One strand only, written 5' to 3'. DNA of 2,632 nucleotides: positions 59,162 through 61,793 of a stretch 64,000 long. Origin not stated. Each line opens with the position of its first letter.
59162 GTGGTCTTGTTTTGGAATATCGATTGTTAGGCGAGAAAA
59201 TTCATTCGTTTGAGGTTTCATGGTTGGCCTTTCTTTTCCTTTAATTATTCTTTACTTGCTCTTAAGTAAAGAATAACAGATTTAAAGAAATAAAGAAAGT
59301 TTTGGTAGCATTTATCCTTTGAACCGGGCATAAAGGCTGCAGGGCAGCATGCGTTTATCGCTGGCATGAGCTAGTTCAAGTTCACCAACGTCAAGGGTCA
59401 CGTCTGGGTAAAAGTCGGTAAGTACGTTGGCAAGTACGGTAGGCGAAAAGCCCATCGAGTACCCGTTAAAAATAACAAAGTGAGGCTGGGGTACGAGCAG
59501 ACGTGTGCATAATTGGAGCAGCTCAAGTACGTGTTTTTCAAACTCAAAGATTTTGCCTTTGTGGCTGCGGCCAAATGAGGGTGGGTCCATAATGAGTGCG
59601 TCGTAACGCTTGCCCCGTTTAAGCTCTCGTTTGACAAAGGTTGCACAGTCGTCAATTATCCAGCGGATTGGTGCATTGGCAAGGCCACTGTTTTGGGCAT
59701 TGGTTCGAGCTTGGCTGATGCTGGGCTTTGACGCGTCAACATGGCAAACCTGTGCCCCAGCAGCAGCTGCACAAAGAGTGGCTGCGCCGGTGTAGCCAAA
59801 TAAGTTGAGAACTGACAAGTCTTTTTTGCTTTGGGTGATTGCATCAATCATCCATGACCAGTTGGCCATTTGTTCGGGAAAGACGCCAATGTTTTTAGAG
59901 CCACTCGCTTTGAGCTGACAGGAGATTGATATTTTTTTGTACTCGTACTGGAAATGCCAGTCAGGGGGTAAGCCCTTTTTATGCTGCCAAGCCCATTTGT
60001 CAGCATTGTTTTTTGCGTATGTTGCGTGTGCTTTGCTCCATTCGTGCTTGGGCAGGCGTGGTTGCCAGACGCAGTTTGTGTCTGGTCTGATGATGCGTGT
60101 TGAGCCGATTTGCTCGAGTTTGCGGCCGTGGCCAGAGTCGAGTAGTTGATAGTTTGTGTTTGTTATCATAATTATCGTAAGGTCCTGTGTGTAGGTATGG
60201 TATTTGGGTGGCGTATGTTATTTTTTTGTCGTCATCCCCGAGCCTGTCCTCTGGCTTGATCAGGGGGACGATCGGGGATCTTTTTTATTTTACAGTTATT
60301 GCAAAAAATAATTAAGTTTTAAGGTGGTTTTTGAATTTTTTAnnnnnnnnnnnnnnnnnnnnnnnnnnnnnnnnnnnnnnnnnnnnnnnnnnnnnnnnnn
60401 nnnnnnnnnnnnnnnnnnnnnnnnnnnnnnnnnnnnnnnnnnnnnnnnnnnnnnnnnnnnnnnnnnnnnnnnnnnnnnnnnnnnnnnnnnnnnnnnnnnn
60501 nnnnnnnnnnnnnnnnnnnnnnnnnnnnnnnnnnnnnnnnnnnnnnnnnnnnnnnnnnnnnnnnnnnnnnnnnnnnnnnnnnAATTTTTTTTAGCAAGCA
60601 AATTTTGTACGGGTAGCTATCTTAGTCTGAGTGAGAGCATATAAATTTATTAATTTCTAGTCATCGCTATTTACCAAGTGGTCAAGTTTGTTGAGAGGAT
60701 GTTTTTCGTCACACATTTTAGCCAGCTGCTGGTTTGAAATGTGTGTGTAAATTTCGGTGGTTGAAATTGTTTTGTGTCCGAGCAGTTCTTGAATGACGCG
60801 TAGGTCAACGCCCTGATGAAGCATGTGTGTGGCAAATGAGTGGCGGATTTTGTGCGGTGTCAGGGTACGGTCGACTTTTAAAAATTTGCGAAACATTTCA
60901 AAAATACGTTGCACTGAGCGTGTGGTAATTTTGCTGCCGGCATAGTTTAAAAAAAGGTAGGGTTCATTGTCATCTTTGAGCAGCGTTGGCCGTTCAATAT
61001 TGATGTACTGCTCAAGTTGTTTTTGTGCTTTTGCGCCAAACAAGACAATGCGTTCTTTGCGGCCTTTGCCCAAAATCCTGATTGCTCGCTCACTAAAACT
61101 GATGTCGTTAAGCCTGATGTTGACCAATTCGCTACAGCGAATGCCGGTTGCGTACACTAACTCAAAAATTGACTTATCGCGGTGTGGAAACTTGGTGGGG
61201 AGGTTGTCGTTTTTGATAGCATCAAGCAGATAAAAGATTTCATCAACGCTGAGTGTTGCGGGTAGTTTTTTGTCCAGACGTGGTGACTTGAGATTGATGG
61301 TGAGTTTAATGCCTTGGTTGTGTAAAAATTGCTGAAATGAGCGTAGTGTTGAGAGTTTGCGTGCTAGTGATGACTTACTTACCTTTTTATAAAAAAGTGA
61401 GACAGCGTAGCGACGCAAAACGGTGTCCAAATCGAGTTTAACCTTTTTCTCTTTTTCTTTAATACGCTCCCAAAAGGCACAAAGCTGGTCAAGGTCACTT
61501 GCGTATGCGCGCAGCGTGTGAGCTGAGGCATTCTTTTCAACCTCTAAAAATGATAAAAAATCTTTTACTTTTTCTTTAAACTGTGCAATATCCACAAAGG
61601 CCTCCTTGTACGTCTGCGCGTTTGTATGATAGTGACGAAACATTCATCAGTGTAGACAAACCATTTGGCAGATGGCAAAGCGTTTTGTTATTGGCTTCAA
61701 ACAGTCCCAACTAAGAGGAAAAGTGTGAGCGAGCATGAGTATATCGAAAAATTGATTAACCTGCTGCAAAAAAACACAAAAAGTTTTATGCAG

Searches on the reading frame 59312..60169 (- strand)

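Call 13: search_protein_families(library=pfam, proteins=[window:59312-60169:-], max_evalue=0.00001)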
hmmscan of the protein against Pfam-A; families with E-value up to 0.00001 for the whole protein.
window:59312-60169:- (285 aa): 1 family
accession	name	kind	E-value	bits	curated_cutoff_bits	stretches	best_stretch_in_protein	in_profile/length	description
PF10672.15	Methyltrans_SAM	-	2.5e-10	40.5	27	1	84-203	95-210/286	S-adenosylmethionine-dependent methyltransferase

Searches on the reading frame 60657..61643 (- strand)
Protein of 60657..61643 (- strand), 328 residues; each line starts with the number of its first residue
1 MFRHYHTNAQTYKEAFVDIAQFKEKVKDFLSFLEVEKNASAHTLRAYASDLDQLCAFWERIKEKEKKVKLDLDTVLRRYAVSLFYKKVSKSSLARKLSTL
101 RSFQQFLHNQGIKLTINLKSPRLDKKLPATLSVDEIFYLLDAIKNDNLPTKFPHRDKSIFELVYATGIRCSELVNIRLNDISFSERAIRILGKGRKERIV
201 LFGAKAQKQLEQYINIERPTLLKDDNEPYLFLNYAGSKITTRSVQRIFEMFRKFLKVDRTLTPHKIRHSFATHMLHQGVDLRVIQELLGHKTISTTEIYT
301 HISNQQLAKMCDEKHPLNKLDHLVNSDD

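Call 13: search_protein_families(library=pfam, proteins=[window:60657-61643:-], max_evalue=0.00001)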
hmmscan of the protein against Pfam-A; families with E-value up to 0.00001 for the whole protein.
window:60657-61643:- (328 aa): 2 families
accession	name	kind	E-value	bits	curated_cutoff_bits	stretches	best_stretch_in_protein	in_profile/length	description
PF00589.27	Phage_integrase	-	7.8e-45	153.2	27.1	1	131-304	3-170/172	Phage integrase family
PF02899.23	Phage_int_SAM_1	-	8.7e-17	61.6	22.3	1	26-111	1-83/83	Phage integrase, N-terminal SAM-like domain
